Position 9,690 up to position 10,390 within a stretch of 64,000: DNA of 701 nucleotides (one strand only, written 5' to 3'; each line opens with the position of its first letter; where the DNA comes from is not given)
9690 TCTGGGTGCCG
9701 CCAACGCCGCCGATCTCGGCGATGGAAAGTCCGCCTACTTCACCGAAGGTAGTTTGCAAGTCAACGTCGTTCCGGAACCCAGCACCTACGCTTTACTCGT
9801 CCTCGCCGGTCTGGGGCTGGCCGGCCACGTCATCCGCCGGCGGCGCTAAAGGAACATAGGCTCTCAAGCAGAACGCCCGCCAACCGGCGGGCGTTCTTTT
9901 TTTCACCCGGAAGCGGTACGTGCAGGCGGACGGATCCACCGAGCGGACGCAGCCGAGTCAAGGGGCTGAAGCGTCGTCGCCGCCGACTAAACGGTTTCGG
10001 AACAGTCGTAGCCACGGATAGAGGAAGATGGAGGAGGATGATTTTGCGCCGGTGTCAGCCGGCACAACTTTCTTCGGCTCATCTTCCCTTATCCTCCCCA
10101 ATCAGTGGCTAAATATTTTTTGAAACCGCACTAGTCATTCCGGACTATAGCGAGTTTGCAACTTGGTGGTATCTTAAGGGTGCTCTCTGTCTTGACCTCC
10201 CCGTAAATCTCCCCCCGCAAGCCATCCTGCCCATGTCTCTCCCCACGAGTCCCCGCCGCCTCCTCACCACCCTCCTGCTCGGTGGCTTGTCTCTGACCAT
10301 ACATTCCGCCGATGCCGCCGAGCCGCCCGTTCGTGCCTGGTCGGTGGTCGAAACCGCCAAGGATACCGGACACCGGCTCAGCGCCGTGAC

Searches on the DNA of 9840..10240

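Call 35: search_rna_families(source=window, start=9840, end=10240, threshold=evalue, max_evalue=10)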
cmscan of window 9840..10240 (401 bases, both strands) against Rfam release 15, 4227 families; matches with E-value up to 10: 10.
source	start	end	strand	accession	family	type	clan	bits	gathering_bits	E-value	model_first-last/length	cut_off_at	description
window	9983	10137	+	RF04119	MIR1858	Gene; miRNA;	-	21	137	0.32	1-197/197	no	MIR1858 microRNA precursor family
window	9860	9908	+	RF00236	ctRNA_pGA1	Gene; antisense;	-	20.2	45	0.097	1-79/79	no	ctRNA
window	9983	10139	-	RF04119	MIR1858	Gene; miRNA;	-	19.9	137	0.55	1-197/197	no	MIR1858 microRNA precursor family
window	9840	9901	+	RF00506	Thr_leader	Cis-reg; leader;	-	19.7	55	0.23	54-118/118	5'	Threonine operon leader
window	10012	10098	-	RF00942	mir-1224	Gene; miRNA;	-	18.6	105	1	1-86/86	no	mir-1224 microRNA precursor family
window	9866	9921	-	RF02063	STnc350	Gene; sRNA;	-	14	60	7.1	1-68/68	no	Salmonella enterica sRNA STnc350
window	9840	9916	+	RF02621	BSnc120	Gene; sRNA;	-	13.8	114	5.1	16-88/88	5'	Brucella sRNA 120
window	9860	9893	-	RF02996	int-alpA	Gene; sRNA;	-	12.5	35.8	7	1-71/71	no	int-alpA RNA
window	10071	10107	-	RF01276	sR53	Gene; snRNA; snoRNA; CD-box;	-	11.5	49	3.2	23-60/60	no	Small nucleolar RNA sR53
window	10033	10094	+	RF02480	GlsR14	Gene; snRNA; snoRNA; CD-box;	-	10.4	90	7.5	1-68/68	no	Small nucleolar RNA GlsR14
